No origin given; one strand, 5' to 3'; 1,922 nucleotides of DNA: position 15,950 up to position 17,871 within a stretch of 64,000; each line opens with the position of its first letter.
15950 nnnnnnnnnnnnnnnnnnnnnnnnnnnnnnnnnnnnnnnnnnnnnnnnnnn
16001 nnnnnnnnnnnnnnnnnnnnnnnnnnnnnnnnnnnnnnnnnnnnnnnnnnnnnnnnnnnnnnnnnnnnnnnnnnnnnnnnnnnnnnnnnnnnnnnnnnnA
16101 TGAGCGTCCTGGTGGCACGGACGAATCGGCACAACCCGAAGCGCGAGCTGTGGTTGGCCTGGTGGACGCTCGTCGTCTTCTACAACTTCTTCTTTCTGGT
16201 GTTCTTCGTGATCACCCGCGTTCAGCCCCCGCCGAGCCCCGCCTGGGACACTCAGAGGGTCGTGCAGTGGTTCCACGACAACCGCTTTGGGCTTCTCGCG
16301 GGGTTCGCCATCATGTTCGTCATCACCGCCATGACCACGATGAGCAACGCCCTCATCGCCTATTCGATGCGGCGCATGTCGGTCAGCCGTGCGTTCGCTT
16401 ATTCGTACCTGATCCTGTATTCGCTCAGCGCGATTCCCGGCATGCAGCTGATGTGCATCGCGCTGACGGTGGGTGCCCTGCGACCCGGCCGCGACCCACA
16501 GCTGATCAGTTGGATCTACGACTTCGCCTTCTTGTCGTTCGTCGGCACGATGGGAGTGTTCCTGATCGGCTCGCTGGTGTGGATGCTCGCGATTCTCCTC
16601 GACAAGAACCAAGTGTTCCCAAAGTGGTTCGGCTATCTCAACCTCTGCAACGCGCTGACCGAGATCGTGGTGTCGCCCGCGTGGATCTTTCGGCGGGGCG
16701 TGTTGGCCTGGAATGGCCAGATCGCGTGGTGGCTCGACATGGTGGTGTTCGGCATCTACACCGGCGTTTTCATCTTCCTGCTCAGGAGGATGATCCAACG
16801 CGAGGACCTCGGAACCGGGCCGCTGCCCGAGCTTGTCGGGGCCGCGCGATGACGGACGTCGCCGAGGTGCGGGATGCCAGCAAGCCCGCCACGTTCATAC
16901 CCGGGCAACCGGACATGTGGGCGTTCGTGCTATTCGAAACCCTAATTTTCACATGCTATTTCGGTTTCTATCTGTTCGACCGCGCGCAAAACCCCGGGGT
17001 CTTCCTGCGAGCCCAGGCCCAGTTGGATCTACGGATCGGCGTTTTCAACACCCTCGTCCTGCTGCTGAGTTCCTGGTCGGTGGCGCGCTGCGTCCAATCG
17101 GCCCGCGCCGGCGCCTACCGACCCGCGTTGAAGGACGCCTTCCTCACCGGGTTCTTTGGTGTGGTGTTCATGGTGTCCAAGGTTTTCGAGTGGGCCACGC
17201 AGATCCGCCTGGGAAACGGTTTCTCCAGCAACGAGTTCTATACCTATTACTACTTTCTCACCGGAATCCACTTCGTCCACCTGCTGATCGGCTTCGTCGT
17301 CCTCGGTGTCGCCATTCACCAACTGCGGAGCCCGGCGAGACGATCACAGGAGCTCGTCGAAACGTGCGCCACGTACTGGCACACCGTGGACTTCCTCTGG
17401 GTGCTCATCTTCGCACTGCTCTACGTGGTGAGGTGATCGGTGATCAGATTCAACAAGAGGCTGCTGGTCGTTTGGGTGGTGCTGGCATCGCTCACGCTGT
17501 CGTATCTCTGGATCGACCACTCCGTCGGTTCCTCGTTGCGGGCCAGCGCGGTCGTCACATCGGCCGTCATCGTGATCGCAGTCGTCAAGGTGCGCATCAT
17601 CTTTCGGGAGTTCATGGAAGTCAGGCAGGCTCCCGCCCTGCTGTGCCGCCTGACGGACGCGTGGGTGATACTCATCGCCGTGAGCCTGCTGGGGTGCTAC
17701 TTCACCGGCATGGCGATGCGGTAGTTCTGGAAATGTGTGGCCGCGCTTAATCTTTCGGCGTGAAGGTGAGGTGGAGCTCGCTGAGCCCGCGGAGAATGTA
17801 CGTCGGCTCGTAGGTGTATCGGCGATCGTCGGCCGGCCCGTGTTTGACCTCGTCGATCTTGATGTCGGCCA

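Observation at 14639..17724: TetR-guarded four-gene membrane operon: orphan COX III/COX IV-like subunits preceded by two paralogous 6-TM proteins, no catalytic oxidase subunits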

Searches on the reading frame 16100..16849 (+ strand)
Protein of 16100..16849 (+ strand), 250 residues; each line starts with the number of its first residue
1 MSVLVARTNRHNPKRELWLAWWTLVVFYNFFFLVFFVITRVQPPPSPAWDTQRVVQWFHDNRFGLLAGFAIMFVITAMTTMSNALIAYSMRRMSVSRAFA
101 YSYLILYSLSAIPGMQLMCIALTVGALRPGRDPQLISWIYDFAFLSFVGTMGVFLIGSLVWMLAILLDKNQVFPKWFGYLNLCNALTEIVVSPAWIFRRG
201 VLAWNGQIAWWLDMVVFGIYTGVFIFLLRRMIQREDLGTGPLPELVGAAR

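Call 6: search_protein_families(library=pfam, proteins=[window:16100-16849:+], max_evalue=1)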
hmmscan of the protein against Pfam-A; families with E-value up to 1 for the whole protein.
window:16100-16849:+ (250 aa): 0 families

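Call 7: search_protein_families(library=ncbifam, proteins=[window:16100-16849:+], max_evalue=1)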
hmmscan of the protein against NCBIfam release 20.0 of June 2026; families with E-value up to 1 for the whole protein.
window:16100-16849:+ (250 aa): 0 families

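Call 10: find_homologous_proteins(query=window:16100-16849:+)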
Query window:16100-16849:+ (250 aa): 993 proteins with E <= 0.001 among 1937 candidates; the best 120 are listed.
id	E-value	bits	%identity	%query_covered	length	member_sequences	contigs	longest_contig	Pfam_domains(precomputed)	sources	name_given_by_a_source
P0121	1.7e-150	518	92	100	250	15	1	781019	-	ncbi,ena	-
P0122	8.5e-149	512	93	97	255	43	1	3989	-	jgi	jgi:hypothetical protein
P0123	7.5e-143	493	87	97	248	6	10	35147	-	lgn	-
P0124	1.2e-141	489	87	98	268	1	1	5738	-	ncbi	-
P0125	4.7e-141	487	87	96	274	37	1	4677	-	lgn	-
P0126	2.4e-140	485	89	94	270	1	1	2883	-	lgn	-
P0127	1.5e-138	479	85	98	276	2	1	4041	-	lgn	-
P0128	1.6e-138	479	88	94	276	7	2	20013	-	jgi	jgi:uncharacterized membrane protein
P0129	8.0e-138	476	85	96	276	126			-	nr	nr:hypothetical protein [Mycobacterium decipiens]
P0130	1.2e-137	476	88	94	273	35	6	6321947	-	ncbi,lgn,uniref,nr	ncbi:hypothetical protein [Mycobacterium marinum]|uniref:hypothetical protein n=1 Tax=Mycobacterium 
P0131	1.9e-137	475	86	94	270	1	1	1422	-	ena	-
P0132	6.2e-136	470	84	96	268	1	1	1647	-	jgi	jgi:hypothetical protein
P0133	4.0e-135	468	84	98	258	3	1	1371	-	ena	-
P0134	1.5e-134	466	85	94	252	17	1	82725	-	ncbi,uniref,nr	ncbi:hypothetical protein AWC07_04405 [Mycobacterium gastri]|uniref:Uncharacterized protein n=2 Tax=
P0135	7.0e-134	463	84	94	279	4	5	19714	-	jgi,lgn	jgi:hypothetical protein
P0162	4.4e-129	448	83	93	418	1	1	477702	-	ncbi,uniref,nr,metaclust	ncbi:putative membrane protein [Mycobacterium xenopi 4042]|uniref:Putative membrane protein n=1 Tax=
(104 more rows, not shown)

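Call 100: search_protein_families(library=pfam, proteins=[P0162], max_evalue=0.001)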
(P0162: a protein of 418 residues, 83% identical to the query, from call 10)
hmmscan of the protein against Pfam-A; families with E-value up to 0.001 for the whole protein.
P0162 (418 aa): 0 families

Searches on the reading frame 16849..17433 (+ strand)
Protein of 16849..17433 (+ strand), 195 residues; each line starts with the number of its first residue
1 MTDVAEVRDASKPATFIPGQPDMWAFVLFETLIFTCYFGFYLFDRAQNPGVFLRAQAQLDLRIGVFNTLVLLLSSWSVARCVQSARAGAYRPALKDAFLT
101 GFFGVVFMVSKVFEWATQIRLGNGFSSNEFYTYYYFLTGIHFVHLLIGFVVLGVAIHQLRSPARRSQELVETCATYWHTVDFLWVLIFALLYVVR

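Call 6: search_protein_families(library=pfam, proteins=[window:16849-17433:+], max_evalue=1)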
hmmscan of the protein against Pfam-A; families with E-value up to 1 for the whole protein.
window:16849-17433:+ (195 aa): 1 family
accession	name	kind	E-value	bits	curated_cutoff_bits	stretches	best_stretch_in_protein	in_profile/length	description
PF00510.24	COX3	-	6.4e-13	49.6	23.8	1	23-193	80-255/258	Cytochrome c oxidase subunit III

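Call 7: search_protein_families(library=ncbifam, proteins=[window:16849-17433:+], max_evalue=1)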
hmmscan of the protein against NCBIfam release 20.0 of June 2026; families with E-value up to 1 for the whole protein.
window:16849-17433:+ (195 aa): 5 families
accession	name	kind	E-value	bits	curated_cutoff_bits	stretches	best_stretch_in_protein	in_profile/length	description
NF050119.1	aa3_CtaE_Actin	exception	7.5e-22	78.5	190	1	29-195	21-190/190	aa3-type cytochrome oxidase subunit III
TIGR02842.1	CyoC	equivalog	7.6e-19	68.7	223.75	1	23-194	5-177/180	cytochrome o ubiquinol oxidase subunit III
TIGR02897.1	QoxC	equivalog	5.7e-14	52.7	239.9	1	23-194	14-187/190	cytochrome aa3 quinol oxidase subunit III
NF007944.0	PRK10663.1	equivalog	2.6e-11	43.7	340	1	23-194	29-201/204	cytochrome o ubiquinol oxidase subunit III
NF042915.1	MAB_1171c_fam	subfamily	0.38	9.7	100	1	142-193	98-148/362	MAB_1171c family putative transporter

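Call 19: search_solved_structures(query=window:16849-17433:+, max_evalue=0.01, show_alignments=2)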
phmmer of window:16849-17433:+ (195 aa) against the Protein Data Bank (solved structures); distinct sequences matched with E-value up to 0.01: 32.
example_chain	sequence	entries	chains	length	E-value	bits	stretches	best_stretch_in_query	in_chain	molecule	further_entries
6adq_G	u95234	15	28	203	4.5e-14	56.1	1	27-195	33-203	Cytochrome c oxidase subunit 3 | Cytochrome aa3 subunit 3 | Probable cytochrome c oxidase subunit 3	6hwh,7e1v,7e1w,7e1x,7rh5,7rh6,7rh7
9wcx_f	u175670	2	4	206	5.7e-14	55.7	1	27-195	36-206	Probable cytochrome c oxidase subunit 3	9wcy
8hcr_G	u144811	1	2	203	8.4e-14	55.2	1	27-195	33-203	Probable cytochrome c oxidase subunit 3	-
6kob_C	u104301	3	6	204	2.3e-11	47.2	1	23-193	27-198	AA3-600 quinol oxidase subunit IIII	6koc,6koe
7q21_E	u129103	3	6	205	5.2e-10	42.8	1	26-194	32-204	Cytochrome c oxidase subunit 3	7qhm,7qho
9ufb_C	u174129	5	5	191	6.1e-09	39.3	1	23-193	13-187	Cytochrome bo(3) ubiquinol oxidase subunit 3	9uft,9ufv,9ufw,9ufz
9fks_i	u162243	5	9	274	4.7e-08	36.4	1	63-193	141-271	cytochrome-c oxidase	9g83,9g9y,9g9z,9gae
6ymx_c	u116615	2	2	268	5.8e-08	36.1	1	25-192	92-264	Cytochrome c oxidase subunit 3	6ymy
6giq_c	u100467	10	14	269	5.9e-08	36.1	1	25-192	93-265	Cytochrome c oxidase subunit 3 | CYTOCHROME C OXIDASE SUBUNIT 3; SYNONYM: CYTOCHROME C OXIDASE POLYPEPTIDE III, COX3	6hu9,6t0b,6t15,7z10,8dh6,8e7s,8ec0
1qle_C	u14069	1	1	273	7.4e-08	35.8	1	63-193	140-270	CYTOCHROME C OXIDASE POLYPEPTIDE III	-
7ate_C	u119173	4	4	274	7.5e-08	35.8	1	63-193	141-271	Cytochrome c oxidase subunit 3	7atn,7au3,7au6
9f5x_2D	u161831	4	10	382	1e-07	35.3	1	22-193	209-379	Cytochrome c oxidase subunit 3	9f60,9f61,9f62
8c8q_C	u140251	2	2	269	1.1e-07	35.3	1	60-193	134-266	Cytochrome c oxidase subunit 3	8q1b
2yev_A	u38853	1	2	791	1.7e-07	34.6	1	25-193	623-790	CYTOCHROME C OXIDASE POLYPEPTIDE I+III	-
9w2z_C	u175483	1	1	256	3.1e-07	33.7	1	23-192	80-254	Cytochrome c oxidase subunit 3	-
1fft_C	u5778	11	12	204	1.3e-06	31.8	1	23-193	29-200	UBIQUINOL OXIDASE | Cytochrome o ubiquinol oxidase | Cytochrome bo(3) ubiquinol oxidase subunit 3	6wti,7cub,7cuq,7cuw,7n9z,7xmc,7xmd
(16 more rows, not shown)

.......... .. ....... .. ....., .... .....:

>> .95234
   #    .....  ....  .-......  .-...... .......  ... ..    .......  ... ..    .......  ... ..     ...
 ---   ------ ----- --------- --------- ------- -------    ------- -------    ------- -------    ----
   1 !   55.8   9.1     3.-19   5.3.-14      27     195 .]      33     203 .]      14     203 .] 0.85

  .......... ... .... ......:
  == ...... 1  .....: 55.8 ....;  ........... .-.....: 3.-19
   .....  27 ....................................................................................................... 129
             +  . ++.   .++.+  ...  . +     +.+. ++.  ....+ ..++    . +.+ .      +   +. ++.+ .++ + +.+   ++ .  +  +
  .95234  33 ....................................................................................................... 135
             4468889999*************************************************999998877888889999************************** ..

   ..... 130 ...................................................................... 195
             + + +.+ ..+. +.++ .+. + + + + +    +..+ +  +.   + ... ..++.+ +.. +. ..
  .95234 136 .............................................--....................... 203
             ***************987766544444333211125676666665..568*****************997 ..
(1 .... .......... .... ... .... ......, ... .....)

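Call 49: search_dna_similar(query=window:16849-17433:+, collection=plasmids, mode=protein, max_evalue=1e-8, max_rows=60)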
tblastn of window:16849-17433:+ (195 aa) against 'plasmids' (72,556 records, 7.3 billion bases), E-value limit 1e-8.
Records with a match: 281; places in all: 300; records where one place covers at least 80% of the query: 265.
Best place of each record, by identity: <60% 281.
By first word of the organism name: Sinorhizobium 53; Rhizobium 44; Ralstonia 28; Agrobacterium 18; Azospirillum 12; Ensifer 9; Rhodococcus 7; Roseibium 7; Halorussus 7; Bradyrhizobium 6; and 46 more.
By predicted mobility (MOB-suite, as given by PLSDB): non-mobilizable 179; conjugative 70; mobilizable 32.
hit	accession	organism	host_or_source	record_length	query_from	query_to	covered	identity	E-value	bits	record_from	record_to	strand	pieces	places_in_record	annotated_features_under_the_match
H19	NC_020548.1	Azoarcus sp. KH32C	-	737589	17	195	92%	40.3%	2e-32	129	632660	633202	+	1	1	cytochrome c oxidase subunit 3 family protein | cytochrome C oxidase subunit IV family protein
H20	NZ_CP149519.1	Thioclava sp. GXIMD4215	pure culture,mangrove soil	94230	12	195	94%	38.5%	2e-29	120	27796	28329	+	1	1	cytochrome c oxidase subunit 3 family protein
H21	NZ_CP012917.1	Azospirillum brasilense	Digitaria eriantha,microbe,root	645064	3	195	99%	35.9%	7e-29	119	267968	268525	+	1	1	cytochrome c oxidase subunit 3 family protein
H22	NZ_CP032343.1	Azospirillum brasilense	soil sample,Agricultural field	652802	3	195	99%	35.9%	7e-29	119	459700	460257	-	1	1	cytochrome c oxidase subunit 3 family protein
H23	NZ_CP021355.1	Rhodococcus oxybenzonivorans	river sediment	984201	17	195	92%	37.6%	6e-24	105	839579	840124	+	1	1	cytochrome c oxidase subunit 3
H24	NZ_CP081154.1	Aliiroseovarius sp. M344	-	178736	1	194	99%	34.5%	7e-23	102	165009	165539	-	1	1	cytochrome c oxidase subunit 3 | VWA domain-containing protein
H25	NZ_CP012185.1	Pseudonocardia sp. EC080619-01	Apterostigma dentigerum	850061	6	193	96%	35.2%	5e-21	97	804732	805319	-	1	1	cytochrome c oxidase subunit 3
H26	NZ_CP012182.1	Pseudonocardia sp. EC080610-09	Apterostigma dentigerum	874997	6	193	96%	35.2%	5e-21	97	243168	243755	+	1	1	cytochrome c oxidase subunit 3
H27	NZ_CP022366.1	Azospirillum sp. TSH58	single cell,paddy soils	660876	13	195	94%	35.9%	5e-28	116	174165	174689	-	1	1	cytochrome c oxidase subunit 3 family protein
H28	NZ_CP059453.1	Azospirillum brasilense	Prokaryotes,soil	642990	13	195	94%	35.9%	7e-28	116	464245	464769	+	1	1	cytochrome c oxidase subunit 3 family protein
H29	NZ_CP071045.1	Streptomyces sp. CA-256286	sediment,muddy soil from torrent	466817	9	195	96%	35.1%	2e-31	126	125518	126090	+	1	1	cytochrome c oxidase subunit 3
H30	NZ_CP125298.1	Paraburkholderia sabiae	Mimosa caesalpiniifolia,cell ...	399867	1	194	99%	33.6%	1e-19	93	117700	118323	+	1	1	cytochrome c oxidase subunit 3 | ctaD: cytochrome c oxidase subunit I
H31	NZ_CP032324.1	Azospirillum argentinense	soil sample,Agricultural field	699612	13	195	94%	35.3%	3e-27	114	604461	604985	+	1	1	cytochrome c oxidase subunit 3 family protein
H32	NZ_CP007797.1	Azospirillum argentinense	Triticum aestivum L.,Root,wheat ...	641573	13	195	94%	35.3%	7e-27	113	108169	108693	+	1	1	cytochrome c oxidase subunit 3 family protein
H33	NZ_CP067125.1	Paracoccus alcaliphilus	whole organism,soil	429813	17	194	91%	36.3%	7e-26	110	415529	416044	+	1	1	cytochrome c oxidase subunit 3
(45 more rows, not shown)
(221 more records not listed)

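Call 50: get_annotated_region(hit=H19, flank=6000)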
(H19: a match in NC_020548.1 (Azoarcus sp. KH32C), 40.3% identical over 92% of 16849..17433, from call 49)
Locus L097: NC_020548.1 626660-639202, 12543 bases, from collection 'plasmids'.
description: Azoarcus sp. KH32C plasmid pAZKH, complete sequence
organism: Azoarcus sp. KH32C (NCBI taxid 748247)
taxonomy: Bacteria; Pseudomonadota; Betaproteobacteria; Rhodocyclales; Zoogloeaceae; Azoarcus; Azoarcus sp. KH32C
host: -; source: -; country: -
typing (MOB-suite, as given by PLSDB): mobilizable; replicon rep_cluster_432; relaxase MOBP
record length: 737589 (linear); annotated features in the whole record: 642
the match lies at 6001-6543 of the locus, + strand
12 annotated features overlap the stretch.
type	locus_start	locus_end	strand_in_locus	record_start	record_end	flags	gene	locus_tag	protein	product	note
CDS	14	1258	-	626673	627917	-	-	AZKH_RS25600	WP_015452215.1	2-hydroxyacyl-CoA dehydratase family protein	-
CDS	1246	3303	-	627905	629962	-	-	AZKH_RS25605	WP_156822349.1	2-hydroxyacyl-CoA dehydratase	-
CDS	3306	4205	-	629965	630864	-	-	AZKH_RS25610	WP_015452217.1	acyl-CoA dehydratase activase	-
CDS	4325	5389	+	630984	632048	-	-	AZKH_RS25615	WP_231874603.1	AraC family transcriptional regulator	-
CDS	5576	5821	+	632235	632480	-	-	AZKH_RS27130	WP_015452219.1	YfhL family 4Fe-4S dicluster ferredoxin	-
CDS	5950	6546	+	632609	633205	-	-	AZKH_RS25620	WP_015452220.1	cytochrome c oxidase subunit 3 family protein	-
CDS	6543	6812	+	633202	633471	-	-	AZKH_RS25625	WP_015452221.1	cytochrome C oxidase subunit IV family protein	-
CDS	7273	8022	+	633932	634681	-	-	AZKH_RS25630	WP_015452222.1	hypothetical protein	-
CDS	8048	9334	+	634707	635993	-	-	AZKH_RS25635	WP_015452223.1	acyl-CoA dehydrogenase family protein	-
CDS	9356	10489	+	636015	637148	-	-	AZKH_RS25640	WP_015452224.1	DUF5938 domain-containing protein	-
CDS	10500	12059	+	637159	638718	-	-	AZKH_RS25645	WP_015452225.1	AMP-binding protein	-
CDS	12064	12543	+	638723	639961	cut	-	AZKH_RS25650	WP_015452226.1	thiolase family protein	-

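Call 51: get_annotated_region(hit=H21, flank=6000)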
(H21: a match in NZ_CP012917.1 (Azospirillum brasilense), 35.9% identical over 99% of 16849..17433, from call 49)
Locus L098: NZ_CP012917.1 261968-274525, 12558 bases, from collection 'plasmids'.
description: Azospirillum brasilense strain Sp 7 plasmid ABSP7_p3, complete sequence
organism: Azospirillum brasilense (NCBI taxid 192)
taxonomy: Bacteria; Pseudomonadota; Alphaproteobacteria; Rhodospirillales; Azospirillaceae; Azospirillum; Azospirillum brasilense
host: -; source: Digitaria eriantha,microbe,root; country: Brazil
typing (MOB-suite, as given by PLSDB): non-mobilizable
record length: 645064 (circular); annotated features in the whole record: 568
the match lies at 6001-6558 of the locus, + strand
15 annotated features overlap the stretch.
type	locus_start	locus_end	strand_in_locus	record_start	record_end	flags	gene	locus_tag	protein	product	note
CDS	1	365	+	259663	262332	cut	-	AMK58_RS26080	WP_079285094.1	2-oxoglutarate dehydrogenase E1 component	GO:0006099 - tricarboxylic acid cycle [Evidence IEA]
CDS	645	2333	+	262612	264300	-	-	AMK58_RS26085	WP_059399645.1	acyl-CoA dehydrogenase family protein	-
CDS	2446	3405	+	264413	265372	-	-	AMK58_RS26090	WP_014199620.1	LysR substrate-binding domain-containing protein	-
CDS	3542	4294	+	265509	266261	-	-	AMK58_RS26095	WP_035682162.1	glucose 1-dehydrogenase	-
CDS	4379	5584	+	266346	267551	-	-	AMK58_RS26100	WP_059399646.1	CoA transferase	-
CDS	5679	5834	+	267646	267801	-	-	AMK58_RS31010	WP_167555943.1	hypothetical protein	-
CDS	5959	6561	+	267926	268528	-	-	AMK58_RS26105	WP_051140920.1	cytochrome c oxidase subunit 3 family protein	-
CDS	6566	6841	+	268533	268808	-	-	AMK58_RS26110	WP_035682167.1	cytochrome C oxidase subunit IV family protein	-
CDS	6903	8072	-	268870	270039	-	purT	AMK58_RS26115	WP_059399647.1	formate-dependent phosphoribosylglycinamide formyltransferase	GO:0009152 - purine ribonucleotide biosynthetic process [Evidence IEA]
CDS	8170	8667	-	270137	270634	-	-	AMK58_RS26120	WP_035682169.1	hypothetical protein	-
CDS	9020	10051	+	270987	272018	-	-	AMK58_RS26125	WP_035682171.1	iron ABC transporter substrate-binding protein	-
CDS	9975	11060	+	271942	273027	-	-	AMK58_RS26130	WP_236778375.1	iron ABC transporter permease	-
CDS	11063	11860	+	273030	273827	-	-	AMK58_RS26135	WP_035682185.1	ABC transporter ATP-binding protein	-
CDS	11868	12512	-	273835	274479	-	-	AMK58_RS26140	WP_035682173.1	protein-methionine-sulfoxide reductase heme-binding subunit MsrQ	-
CDS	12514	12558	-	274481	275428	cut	msrP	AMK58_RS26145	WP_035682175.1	protein-methionine-sulfoxide reductase catalytic subunit MsrP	GO:0030091 - protein repair [Evidence IEA]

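Call 52: get_annotated_region(hit=H20, flank=6000)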
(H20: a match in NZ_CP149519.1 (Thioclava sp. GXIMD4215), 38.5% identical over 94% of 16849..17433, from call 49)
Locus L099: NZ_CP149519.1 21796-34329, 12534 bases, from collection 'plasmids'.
description: Thioclava sp. GXIMD4215 plasmid p5, complete sequence
organism: Thioclava sp. GXIMD4215 (NCBI taxid 3131928)
taxonomy: Bacteria; Pseudomonadota; Alphaproteobacteria; Rhodobacterales; Paracoccaceae; Thioclava; Thioclava sp. GXIMD4215
host: -; source: pure culture,mangrove soil; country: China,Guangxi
typing (MOB-suite, as given by PLSDB): non-mobilizable
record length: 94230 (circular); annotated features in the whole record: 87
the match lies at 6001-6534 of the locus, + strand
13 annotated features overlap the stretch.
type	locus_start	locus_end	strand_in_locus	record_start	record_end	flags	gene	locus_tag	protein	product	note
CDS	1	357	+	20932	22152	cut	-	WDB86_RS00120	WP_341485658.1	NnrS family protein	-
CDS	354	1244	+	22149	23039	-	-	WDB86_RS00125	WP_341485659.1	FAD:protein FMN transferase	GO:0017013 - protein flavinylation [Evidence IEA]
CDS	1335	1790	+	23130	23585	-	-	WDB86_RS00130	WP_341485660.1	cytochrome c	-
CDS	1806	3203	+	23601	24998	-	-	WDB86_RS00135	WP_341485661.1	cbb3-type cytochrome c oxidase subunit I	GO:0009060 - aerobic respiration [Evidence IEA]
CDS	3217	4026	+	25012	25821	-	-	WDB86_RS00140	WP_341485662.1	CbbQ/NirQ/NorQ/GpvN family protein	-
CDS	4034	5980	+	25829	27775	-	-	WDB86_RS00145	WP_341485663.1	VWA domain-containing protein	-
CDS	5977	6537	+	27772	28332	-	-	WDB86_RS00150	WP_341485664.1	cytochrome c oxidase subunit 3 family protein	-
CDS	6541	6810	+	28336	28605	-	-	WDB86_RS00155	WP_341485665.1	nitric oxide reductase F protein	-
CDS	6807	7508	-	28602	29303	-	-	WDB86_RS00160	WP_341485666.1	Crp/Fnr family transcriptional regulator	GO:0006355 - regulation of DNA-templated transcription [Evidence IEA]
CDS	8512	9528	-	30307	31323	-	-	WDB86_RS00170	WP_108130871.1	IS110 family transposase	-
CDS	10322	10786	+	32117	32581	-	-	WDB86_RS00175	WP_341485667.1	transposase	GO:0006313 - DNA transposition [Evidence IEA]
CDS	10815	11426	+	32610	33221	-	-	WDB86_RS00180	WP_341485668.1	TetR family transcriptional regulator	-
CDS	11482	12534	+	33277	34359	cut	-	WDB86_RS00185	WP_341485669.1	efflux RND transporter periplasmic adaptor subunit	GO:0006810 - transport [Evidence IEA]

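Call 62: search_protein_families(library=pfam, proteins=[L099:6541-6807:+, L099:5977-6534:+, L097:9356-10486:+], max_evalue=0.01)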
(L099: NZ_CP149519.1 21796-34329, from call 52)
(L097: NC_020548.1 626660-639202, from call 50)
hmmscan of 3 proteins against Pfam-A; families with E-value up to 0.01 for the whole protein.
L099:6541-6807:+ (89 aa): 1 family
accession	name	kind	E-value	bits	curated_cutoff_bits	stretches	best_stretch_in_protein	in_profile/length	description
PF03626.19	COX4_pro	-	0.002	18.9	28.9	1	7-77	2-65/72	Prokaryotic Cytochrome C oxidase subunit IV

L099:5977-6534:+ (186 aa): 1 family
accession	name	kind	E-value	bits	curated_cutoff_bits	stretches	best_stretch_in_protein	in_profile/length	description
PF00510.24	COX3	-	3.1e-09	37.5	23.8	1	62-184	128-255/258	Cytochrome c oxidase subunit III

L097:9356-10486:+ (377 aa): 4 families
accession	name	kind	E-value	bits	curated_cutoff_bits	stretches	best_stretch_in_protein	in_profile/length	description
PF19362.4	DUF5938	-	2.9e-51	174.8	27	1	142-374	3-229/234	Family of unknown function (DUF5938)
PF13460.12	NAD_binding_10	-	1.1e-07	32.4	27.2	1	10-87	1-73/184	NAD(P)H-binding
PF03435.24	Sacchrp_dh_NADP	-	4.5e-07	30.7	25.1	1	6-111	1-112/129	Saccharopine dehydrogenase NADP binding domain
PF05368.20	NmrA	-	2.5e-06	27.7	27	1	6-99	5-97/298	NmrA-like family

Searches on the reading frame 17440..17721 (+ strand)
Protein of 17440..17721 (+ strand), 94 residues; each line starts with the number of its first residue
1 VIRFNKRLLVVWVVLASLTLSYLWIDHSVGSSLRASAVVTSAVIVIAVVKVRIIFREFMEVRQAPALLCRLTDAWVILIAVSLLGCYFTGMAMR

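Call 6: search_protein_families(library=pfam, proteins=[window:17440-17721:+], max_evalue=1)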
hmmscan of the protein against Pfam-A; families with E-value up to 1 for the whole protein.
window:17440-17721:+ (94 aa): 2 families
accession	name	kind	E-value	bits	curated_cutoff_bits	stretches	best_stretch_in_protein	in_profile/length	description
PF03626.19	COX4_pro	-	3.1e-10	40.7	28.9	1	9-83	1-71/72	Prokaryotic Cytochrome C oxidase subunit IV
PF15581.11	Imm58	-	0.44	11.1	25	1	12-36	14-38/109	Immunity protein 58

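Call 7: search_protein_families(library=ncbifam, proteins=[window:17440-17721:+], max_evalue=1)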
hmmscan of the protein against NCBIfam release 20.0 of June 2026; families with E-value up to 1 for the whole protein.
window:17440-17721:+ (94 aa): 1 family
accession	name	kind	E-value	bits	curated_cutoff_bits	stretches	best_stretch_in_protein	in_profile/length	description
TIGR02229.1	caa3_sub_IV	subfamily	0.079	13.7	37.25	1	7-88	12-86/92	caa(3)-type oxidase, subunit IV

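Call 20: search_solved_structures(query=window:17440-17721:+, max_evalue=10, show_alignments=2)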
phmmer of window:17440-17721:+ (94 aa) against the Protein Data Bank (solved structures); distinct sequences matched with E-value up to 10: 0.
